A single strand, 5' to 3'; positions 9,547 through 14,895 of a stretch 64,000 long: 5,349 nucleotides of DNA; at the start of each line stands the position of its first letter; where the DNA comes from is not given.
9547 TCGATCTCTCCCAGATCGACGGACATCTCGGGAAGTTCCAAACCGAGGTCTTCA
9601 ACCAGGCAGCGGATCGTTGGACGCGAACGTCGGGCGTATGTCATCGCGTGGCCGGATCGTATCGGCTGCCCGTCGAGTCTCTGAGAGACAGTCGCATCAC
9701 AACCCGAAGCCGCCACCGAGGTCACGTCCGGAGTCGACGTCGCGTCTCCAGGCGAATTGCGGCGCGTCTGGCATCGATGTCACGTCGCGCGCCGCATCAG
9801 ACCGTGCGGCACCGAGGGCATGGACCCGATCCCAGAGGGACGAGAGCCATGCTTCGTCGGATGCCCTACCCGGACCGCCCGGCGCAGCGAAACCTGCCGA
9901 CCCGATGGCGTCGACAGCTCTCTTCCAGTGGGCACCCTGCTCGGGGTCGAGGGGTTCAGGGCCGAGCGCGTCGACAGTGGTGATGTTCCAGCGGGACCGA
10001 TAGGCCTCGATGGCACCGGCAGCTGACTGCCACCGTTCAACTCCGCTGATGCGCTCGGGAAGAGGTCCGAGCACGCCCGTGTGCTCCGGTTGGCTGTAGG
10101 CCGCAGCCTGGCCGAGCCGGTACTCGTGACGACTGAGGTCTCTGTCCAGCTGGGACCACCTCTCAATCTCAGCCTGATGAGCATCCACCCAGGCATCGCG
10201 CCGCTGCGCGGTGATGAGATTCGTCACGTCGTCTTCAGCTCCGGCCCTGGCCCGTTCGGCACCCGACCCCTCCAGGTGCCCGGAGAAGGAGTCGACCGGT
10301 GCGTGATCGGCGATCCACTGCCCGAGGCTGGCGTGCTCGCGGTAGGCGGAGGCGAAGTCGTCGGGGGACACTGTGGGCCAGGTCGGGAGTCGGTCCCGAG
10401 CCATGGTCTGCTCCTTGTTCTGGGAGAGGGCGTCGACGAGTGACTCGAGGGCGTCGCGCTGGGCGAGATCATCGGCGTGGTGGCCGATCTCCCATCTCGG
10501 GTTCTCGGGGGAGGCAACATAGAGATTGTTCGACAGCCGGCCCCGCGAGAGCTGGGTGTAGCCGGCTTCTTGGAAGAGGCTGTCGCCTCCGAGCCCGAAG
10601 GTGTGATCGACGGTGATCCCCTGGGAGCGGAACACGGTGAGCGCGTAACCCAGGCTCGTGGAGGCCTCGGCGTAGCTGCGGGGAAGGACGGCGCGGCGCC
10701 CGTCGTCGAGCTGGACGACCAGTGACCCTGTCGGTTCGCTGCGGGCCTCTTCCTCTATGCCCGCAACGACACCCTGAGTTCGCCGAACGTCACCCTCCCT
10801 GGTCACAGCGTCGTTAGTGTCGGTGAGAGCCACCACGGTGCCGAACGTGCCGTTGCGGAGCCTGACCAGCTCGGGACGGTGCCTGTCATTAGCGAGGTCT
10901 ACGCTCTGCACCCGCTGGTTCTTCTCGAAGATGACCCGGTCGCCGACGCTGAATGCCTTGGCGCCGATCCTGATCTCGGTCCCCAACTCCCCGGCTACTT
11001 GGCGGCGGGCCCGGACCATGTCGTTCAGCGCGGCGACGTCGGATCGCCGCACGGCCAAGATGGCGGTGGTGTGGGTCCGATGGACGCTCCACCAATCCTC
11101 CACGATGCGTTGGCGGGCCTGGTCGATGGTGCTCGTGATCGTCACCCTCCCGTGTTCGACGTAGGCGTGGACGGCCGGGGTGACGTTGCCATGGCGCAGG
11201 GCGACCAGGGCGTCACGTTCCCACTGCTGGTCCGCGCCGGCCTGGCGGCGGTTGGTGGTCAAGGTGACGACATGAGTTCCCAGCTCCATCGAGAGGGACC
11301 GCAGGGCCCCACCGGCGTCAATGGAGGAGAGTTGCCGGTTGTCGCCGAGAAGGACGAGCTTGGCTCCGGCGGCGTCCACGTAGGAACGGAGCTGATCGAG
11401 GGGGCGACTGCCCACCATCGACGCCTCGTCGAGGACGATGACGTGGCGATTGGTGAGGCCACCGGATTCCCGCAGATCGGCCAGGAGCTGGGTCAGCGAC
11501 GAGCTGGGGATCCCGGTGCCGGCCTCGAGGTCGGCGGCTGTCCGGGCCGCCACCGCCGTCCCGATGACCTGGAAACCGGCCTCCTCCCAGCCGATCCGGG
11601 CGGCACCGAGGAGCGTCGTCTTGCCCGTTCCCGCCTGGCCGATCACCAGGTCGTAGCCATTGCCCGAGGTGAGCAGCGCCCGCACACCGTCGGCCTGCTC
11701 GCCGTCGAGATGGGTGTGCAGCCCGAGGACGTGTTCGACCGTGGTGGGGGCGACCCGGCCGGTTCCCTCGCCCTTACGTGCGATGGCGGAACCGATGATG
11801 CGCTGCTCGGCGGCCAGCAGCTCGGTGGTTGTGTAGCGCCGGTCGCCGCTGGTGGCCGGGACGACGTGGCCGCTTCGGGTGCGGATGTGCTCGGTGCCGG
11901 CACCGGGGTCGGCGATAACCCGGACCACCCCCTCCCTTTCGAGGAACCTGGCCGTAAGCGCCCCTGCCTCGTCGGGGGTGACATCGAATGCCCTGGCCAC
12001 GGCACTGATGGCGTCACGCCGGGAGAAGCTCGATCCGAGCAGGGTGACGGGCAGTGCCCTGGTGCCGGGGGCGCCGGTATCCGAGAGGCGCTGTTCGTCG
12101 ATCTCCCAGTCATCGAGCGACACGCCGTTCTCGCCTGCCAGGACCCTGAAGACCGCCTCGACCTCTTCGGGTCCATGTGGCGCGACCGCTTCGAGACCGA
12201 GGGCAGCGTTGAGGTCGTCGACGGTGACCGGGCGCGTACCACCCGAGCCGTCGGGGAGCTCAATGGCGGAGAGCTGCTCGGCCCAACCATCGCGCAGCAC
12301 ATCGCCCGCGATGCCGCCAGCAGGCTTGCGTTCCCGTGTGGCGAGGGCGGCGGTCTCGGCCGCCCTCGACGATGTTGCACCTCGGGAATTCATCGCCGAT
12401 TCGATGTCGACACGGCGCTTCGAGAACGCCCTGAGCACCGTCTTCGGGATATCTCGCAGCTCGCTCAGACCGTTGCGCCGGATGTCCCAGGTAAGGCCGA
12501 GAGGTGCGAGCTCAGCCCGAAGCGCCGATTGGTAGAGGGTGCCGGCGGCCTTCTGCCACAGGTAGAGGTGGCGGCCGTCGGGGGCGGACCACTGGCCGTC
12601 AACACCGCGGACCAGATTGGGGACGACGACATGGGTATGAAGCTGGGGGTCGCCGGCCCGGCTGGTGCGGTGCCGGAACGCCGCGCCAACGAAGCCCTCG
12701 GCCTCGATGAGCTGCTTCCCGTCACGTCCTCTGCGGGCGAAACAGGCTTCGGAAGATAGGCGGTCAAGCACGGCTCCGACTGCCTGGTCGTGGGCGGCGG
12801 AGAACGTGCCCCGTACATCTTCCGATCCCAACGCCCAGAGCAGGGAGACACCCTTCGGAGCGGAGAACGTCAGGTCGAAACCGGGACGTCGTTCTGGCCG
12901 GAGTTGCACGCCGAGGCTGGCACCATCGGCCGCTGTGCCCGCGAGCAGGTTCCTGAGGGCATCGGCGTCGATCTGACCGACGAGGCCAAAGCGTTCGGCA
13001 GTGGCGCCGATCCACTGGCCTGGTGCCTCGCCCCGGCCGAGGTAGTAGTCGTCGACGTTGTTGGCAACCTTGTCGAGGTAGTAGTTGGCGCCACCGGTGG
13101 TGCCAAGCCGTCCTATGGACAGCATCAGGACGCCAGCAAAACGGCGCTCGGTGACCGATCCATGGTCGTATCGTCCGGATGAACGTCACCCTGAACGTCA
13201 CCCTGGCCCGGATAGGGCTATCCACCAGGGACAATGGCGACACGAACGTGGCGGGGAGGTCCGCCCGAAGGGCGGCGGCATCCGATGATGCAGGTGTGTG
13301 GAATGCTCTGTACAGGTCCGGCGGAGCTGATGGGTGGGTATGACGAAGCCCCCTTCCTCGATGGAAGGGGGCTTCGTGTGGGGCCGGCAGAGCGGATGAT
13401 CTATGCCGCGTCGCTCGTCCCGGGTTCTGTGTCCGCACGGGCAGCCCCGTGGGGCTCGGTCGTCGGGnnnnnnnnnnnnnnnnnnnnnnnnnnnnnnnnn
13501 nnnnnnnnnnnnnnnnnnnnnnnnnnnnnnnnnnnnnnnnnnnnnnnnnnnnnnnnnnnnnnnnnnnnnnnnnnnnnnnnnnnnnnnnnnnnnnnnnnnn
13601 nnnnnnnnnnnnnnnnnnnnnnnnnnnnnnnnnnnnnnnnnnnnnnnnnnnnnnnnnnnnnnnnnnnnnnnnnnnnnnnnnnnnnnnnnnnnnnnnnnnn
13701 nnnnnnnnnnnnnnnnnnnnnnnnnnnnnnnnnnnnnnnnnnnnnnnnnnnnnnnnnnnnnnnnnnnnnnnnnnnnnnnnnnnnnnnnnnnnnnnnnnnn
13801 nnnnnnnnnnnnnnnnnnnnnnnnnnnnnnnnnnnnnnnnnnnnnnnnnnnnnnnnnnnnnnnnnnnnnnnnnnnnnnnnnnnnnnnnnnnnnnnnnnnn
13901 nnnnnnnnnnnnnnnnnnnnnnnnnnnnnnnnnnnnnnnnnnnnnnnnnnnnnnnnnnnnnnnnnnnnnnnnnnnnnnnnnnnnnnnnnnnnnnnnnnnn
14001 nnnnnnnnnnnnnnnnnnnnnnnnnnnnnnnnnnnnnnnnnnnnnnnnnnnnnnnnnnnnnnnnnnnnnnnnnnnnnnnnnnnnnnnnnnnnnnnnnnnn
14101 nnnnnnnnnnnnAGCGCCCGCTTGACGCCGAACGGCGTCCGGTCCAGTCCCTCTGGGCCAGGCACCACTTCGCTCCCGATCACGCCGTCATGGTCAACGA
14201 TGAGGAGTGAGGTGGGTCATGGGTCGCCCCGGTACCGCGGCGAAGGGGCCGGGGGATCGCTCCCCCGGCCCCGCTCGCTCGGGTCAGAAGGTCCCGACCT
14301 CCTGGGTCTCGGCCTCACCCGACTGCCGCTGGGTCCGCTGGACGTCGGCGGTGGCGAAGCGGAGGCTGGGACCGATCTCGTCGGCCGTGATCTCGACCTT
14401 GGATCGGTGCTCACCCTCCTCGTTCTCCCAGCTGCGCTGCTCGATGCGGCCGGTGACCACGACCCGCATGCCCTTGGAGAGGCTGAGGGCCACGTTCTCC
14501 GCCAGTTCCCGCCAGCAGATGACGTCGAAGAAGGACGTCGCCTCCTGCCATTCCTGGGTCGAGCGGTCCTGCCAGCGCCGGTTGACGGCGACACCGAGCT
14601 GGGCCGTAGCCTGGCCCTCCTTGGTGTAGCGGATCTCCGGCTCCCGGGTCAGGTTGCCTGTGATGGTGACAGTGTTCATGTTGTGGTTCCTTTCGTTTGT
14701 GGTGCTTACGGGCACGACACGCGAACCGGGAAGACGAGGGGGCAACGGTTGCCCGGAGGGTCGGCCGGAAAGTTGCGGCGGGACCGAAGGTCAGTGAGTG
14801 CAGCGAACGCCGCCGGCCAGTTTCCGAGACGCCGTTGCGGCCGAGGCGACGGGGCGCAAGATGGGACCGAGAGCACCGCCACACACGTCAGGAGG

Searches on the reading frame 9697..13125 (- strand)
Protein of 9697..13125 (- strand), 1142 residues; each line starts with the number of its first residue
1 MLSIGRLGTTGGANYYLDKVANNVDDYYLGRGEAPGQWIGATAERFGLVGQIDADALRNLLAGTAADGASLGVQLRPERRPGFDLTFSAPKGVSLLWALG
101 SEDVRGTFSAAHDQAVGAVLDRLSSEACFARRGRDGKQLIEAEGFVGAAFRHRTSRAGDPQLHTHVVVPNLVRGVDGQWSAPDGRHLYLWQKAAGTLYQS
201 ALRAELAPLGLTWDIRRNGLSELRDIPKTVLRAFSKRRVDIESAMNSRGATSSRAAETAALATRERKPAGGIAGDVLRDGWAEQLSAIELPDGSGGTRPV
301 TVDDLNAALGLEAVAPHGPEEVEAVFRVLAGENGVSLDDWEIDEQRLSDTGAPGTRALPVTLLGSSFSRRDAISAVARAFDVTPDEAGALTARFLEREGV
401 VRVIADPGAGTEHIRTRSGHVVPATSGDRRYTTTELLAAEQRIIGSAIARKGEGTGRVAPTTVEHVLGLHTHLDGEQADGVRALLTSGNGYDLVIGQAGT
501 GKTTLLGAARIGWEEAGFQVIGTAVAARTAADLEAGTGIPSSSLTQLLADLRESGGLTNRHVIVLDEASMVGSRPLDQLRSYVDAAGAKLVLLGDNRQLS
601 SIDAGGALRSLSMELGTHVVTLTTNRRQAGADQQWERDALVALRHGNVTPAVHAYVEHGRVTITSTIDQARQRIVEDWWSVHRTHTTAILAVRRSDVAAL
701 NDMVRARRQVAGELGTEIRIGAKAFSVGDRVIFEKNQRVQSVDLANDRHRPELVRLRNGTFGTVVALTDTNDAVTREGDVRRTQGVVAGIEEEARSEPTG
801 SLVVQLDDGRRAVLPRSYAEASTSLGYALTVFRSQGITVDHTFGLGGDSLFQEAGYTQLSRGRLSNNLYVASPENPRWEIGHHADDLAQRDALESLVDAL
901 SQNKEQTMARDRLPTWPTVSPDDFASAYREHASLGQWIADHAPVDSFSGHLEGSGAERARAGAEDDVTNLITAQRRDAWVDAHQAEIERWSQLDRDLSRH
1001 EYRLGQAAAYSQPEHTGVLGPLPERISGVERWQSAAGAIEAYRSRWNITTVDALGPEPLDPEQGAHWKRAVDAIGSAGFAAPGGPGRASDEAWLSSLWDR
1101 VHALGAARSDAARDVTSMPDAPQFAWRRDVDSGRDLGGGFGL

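Call 8: search_protein_families(library=pfam, proteins=[window:9697-13125:-], max_evalue=0.01)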
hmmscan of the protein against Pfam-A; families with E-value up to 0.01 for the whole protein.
window:9697-13125:- (1142 aa): 6 families
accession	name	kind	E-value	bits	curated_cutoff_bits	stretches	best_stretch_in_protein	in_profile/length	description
PF08751.17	TrwC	-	8.6e-77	259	25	1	11-287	3-285/286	TrwC relaxase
PF13604.12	AAA_30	-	9.2e-50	169.5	27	1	473-665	2-190/191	AAA domain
PF13245.12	AAA_19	-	5.3e-10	40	25.1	1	491-601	13-131/134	AAA domain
PF13401.12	AAA_22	-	7.7e-05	23.4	27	1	493-598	9-125/130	AAA domain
PF13191.12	AAA_16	-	0.002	19.1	32.6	0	490-603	25-147/167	AAA ATPase domain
PF18335.7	SH3_13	-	0.002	18.3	41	1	700-773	1-60/65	ATP-dependent RecD-like DNA helicase SH3 domain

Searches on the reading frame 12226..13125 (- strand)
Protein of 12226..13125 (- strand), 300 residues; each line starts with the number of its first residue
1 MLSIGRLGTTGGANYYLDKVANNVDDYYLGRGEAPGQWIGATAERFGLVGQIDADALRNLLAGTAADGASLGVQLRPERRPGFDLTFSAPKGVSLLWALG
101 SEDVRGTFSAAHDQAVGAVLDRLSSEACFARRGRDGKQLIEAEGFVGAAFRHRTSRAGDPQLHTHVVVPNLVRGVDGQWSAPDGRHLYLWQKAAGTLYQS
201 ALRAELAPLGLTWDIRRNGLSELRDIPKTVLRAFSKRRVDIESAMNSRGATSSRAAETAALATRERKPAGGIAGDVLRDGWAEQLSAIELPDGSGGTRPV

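Call 30: find_related_loci(query=window:12226-13125:-, collection=metagenome_contigs, flank=4000)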
Query window:12226-13125:- (300 aa) in metagenome_contigs; peptide patterns used: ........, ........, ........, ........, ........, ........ (x = any residue, [..] = any of these).
600 stretches matched a pattern (row limit reached: there are more); 66 encode a relative of the query (tblastn E <= 1e-3); 66 distinct loci.
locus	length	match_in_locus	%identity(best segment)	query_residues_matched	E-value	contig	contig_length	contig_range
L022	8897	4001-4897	81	1-299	4e-163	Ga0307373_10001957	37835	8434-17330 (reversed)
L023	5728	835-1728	80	1-298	2e-161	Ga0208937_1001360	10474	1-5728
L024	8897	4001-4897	79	1-299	6e-159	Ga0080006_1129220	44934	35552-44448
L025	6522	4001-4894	78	1-298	6e-159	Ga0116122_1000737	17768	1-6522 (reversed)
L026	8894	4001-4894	78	1-298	2e-158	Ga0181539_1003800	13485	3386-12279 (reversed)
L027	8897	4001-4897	80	1-299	3e-158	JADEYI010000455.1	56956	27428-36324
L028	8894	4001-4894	78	1-298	2e-158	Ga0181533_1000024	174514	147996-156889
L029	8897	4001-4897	78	1-299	2e-157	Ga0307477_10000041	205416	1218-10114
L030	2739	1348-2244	78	1-299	7e-166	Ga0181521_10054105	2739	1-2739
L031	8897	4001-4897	78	1-299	7e-157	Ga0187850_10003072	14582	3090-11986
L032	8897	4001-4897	78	1-299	7e-157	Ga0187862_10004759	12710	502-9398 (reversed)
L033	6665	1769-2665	79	1-299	2e-156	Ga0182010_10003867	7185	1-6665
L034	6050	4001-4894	77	1-298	4e-156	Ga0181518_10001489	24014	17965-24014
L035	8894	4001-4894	77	1-298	1e-154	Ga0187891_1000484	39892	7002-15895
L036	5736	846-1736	77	1-298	5e-153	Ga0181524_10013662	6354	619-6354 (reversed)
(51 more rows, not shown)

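Call 62: search_dna_similar(query=window:12226-13125:-, collection=plasmids, mode=protein, max_evalue=1e-20, max_rows=15)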
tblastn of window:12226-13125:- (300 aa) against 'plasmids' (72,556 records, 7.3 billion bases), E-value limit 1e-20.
The search stops at 5000 records and this limit was reached: more records match than are counted here, and every count below describes the 5000 best-scoring records only.
Records with a match: at least 5000; places in all: 5095; records where one place covers at least 80% of the query: 4588.
Best place of each record, by identity: <60% 5000.
By first word of the organism name: Escherichia 2667; Klebsiella 1484; Salmonella 136; Shigella 114; Burkholderia 114; Xanthomonas 87; Pseudomonas 77; Enterobacter 31; Raoultella 31; Citrobacter 30; and 67 more.
By predicted mobility (MOB-suite, as given by PLSDB): conjugative 4843; mobilizable 87; non-mobilizable 70.
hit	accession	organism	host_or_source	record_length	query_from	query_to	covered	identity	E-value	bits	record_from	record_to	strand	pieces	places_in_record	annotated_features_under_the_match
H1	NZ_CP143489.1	Pseudomonas silesiensis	single cell,landfill for plastics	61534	3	281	93%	37.2%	1e-35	143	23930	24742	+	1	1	mobF: MobF family relaxase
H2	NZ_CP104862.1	Pseudomonas fragi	pure culture,soil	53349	3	281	93%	37.2%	3e-35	142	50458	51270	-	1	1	mobF: MobF family relaxase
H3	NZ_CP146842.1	Pseudomonas monteilii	Homo sapiens,mixed culture,human stool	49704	1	288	96%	34.9%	5e-29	123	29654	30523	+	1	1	mobF: MobF family relaxase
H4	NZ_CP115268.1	Pseudomonas aeruginosa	Homo sapiens,culture samples from human ...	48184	1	288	96%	34.9%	9e-29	123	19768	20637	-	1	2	none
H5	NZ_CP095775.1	Pseudomonas aeruginosa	Homo sapiens,blood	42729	1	288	96%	34.9%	9e-29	123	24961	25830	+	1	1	mobF: MobF family relaxase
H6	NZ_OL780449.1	Pseudomonas aeruginosa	-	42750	1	288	96%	34.9%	9e-29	123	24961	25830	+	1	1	mobF: MobF family relaxase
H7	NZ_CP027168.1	Pseudomonas paraeruginosa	-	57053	1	288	96%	34.9%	9e-29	122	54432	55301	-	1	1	mobF: MobF family relaxase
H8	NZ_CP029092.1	Pseudomonas paraeruginosa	-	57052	1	288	96%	34.9%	9e-29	122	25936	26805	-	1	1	mobF: MobF family relaxase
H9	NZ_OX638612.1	Pseudomonas aeruginosa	Homo sapiens,throat culture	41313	1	288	96%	34.9%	9e-29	122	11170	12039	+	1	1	mobF: MobF family relaxase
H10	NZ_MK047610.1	Pseudomonas aeruginosa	Homo sapiens,Rectal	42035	1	288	96%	34.9%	9e-29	122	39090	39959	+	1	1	mobF: MobF family relaxase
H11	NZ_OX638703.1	Pseudomonas aeruginosa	Homo sapiens,blood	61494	1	288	96%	34.9%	9e-29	122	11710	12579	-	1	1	mobF: MobF family relaxase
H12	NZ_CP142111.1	Pseudomonas putida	pure culture,soil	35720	1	288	96%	34.9%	1e-28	122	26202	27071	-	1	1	mobF: MobF family relaxase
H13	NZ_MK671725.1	Pseudomonas mosselii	Homo sapiens,bronchial aspirate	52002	1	288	96%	34.9%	1e-28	122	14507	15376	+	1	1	mobF: MobF family relaxase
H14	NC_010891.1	Pseudomonas sp. CT14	-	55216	1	288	96%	34.9%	1e-28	122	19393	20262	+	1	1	mobF: MobF family relaxase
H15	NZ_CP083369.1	Pseudomonas aeruginosa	Homo sapiens,sputum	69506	1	288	96%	34.9%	1e-28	122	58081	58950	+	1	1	mobF: MobF family relaxase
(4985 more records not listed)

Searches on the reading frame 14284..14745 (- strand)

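Call 12: search_protein_families(library=pfam, proteins=[window:14284-14745:-], max_evalue=0.01)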
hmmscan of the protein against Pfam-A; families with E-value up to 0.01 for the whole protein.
window:14284-14745:- (153 aa): 3 families
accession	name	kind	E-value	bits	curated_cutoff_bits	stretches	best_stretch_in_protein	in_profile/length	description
PF00436.31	SSB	-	1.9e-33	115.1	26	1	23-124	1-101/104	Single-strand binding protein family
PF01336.31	tRNA_anti-codon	-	2.4e-05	24.6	27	1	70-124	26-72/75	OB-fold nucleic acid binding domain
PF13742.12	tRNA_anti_2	-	0.0086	16.7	27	0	73-102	50-79/95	OB-fold nucleic acid binding domain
